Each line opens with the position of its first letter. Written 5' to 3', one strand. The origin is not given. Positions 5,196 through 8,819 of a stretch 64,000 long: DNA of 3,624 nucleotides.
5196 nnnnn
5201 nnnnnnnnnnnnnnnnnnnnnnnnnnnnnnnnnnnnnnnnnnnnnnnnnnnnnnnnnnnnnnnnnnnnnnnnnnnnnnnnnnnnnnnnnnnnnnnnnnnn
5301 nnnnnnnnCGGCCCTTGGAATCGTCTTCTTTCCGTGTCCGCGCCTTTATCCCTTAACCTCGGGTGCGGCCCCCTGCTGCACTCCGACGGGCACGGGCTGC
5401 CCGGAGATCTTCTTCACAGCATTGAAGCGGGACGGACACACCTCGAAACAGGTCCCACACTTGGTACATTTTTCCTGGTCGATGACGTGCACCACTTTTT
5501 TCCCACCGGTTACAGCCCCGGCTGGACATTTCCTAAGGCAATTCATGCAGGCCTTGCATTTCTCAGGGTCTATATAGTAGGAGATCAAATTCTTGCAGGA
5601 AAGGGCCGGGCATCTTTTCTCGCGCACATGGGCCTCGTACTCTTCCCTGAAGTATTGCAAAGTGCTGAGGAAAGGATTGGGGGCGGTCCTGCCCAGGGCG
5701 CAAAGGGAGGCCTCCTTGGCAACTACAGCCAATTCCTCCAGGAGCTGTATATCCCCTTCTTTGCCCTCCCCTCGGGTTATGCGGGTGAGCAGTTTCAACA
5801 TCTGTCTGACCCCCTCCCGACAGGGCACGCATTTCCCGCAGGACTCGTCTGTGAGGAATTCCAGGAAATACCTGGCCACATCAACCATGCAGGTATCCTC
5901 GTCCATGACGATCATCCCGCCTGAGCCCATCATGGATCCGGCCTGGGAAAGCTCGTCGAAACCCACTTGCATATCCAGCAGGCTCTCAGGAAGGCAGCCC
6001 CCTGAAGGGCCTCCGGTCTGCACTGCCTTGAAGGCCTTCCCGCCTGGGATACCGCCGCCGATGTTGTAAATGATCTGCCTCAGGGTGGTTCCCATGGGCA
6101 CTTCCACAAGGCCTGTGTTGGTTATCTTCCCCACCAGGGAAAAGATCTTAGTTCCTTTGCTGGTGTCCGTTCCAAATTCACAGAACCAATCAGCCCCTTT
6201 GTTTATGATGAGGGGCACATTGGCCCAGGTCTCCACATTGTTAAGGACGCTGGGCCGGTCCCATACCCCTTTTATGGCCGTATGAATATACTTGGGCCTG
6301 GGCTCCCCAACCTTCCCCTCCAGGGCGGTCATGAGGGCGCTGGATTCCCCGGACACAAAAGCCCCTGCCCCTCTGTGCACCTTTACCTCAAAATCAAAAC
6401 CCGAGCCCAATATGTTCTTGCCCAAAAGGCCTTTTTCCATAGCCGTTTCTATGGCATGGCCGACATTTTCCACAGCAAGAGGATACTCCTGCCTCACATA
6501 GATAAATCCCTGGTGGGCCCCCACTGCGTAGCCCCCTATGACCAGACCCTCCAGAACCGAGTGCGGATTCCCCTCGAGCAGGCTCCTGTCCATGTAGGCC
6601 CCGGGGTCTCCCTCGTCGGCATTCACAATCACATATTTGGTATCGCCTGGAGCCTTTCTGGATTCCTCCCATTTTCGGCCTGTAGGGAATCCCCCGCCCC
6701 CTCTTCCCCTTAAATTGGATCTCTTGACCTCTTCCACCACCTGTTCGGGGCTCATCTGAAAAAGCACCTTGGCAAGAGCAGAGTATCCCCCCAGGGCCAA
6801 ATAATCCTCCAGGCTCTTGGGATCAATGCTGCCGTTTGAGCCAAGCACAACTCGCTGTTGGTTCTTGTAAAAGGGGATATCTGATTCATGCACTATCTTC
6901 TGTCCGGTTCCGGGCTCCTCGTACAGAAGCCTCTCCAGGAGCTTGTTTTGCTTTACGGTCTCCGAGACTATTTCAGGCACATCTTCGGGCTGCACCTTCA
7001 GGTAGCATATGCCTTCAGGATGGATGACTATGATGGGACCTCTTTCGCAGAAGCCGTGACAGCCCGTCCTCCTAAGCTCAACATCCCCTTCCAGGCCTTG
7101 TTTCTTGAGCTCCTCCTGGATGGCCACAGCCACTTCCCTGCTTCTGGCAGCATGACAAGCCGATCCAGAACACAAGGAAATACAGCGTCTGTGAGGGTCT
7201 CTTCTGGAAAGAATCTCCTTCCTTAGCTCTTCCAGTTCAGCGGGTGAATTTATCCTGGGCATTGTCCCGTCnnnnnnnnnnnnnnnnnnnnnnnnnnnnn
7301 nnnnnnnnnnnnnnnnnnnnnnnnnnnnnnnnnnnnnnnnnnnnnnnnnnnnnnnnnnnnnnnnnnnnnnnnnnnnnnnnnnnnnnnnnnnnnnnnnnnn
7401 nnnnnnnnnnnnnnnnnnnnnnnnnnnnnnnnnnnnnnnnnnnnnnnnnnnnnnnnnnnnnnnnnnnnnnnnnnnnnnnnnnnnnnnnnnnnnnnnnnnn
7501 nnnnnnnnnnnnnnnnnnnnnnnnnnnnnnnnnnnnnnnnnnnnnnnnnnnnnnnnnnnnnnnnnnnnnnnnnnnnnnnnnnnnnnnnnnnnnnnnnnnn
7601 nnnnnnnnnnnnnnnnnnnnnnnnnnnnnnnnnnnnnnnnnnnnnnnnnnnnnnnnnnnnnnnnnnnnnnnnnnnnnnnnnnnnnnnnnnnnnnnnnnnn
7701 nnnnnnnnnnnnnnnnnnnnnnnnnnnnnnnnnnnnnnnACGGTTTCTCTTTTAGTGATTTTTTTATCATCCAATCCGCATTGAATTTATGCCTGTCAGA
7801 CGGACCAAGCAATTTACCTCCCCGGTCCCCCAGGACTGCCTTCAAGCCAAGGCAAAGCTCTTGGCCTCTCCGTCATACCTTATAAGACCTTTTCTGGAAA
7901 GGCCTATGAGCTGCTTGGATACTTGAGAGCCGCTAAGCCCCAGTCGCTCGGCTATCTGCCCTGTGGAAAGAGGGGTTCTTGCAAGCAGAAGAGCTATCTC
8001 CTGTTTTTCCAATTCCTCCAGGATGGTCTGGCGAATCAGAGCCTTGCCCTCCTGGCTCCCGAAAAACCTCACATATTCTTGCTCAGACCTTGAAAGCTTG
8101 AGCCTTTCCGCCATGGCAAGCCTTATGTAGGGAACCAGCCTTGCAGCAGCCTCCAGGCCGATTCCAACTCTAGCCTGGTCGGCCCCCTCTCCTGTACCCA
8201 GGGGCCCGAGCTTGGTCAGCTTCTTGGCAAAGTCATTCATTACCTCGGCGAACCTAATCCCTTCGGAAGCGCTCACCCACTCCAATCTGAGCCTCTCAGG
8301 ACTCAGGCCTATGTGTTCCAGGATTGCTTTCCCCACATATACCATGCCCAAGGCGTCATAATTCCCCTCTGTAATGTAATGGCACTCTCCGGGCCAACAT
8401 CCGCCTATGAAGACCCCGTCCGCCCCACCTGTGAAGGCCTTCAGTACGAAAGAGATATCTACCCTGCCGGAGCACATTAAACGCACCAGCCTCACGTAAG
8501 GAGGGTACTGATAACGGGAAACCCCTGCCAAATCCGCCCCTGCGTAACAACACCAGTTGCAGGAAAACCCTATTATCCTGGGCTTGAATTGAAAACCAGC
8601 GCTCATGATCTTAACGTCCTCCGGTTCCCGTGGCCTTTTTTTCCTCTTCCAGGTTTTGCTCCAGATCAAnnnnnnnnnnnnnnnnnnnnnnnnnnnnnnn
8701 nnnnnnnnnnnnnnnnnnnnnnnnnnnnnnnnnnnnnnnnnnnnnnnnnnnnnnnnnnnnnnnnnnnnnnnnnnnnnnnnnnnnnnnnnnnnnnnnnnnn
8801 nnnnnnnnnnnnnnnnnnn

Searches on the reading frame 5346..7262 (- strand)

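Call 6: search_protein_families(library=pfam, proteins=[window:5346-7262:-])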
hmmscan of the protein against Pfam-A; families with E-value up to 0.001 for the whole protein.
window:5346-7262:- (638 aa): 11 families
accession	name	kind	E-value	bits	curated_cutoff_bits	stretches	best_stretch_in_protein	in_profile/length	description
PF01512.22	Complex1_51K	-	2.3e-43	148.1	31.2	1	179-350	1-149/150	Nuo51 FMN-binding domain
PF10589.14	NADH_4Fe-4S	-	1.3e-33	115.1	23.5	1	461-545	1-85/85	NADH-ubiquinone oxidoreductase-F iron-sulfur binding region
PF00037.32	Fer4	-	3.7e-11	42.8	21.1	2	593-611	2-20/24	4Fe-4S binding domain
PF13237.11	Fer4_10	-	2.4e-10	40.6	25.5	2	562-610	2-53/53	4Fe-4S dicluster domain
PF01257.25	2Fe-2S_thioredx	-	2e-08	34.6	24.8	1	20-101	60-143/145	Thioredoxin-like [2Fe-2S] ferredoxin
PF12837.12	Fer4_6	-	4.3e-08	33.2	25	2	593-611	3-21/24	4Fe-4S binding domain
PF10531.15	SLBB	-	3.7e-07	30.3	27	1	374-422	2-53/55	SLBB domain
PF13187.11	Fer4_9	-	4.4e-07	30.3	27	1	568-612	1-50/52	4Fe-4S dicluster domain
PF14697.11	Fer4_21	-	4.7e-07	30.3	35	1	564-611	3-53/59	4Fe-4S dicluster domain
PF12838.12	Fer4_7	-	1.3e-06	29.1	27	1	568-611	1-50/52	4Fe-4S dicluster domain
PF12797.12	Fer4_2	-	4.8e-06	26.6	24.5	1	593-611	4-22/22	4Fe-4S binding domain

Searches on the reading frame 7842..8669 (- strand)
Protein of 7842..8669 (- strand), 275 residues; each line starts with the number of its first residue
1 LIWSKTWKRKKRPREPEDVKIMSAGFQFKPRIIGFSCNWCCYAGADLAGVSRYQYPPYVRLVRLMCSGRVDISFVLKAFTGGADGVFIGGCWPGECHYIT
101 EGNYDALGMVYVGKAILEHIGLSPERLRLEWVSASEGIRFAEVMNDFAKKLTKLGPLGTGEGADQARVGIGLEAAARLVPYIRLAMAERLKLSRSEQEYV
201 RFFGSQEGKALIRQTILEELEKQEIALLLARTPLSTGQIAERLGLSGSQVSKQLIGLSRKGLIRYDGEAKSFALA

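Call 6: search_protein_families(library=pfam, proteins=[window:7842-8669:-])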
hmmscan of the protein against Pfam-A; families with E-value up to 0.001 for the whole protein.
window:7842-8669:- (275 aa): 8 families
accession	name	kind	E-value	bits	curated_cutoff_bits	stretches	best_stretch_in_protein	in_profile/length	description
PF02662.21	FlpD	-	1.8e-48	164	22.3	1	32-155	1-123/123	Methyl-viologen-reducing hydrogenase, delta subunit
PF09339.16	HTH_IclR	-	2.4e-05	24.4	22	1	230-267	15-52/52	IclR helix-turn-helix domain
PF12802.13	MarR_2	-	3.3e-05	24.4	27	1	227-264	12-51/61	MarR family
PF01325.25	Fe_dep_repress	-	9.5e-05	23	26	1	233-267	22-56/60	Iron dependent repressor, N-terminal DNA binding domain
PF12840.13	HTH_20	-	0.0001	22.6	27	1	228-264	12-49/51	Helix-turn-helix domain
PF01022.26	HTH_5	-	0.00012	22.4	22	1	224-265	6-47/47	Bacterial regulatory protein, arsR family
PF01726.22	LexA_DNA_bind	-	0.00021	21.5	23.7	1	235-266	27-59/65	LexA DNA binding domain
PF13545.12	HTH_Crp_2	-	0.00041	20.7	27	0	231-265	20-55/70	Crp-like helix-turn-helix domain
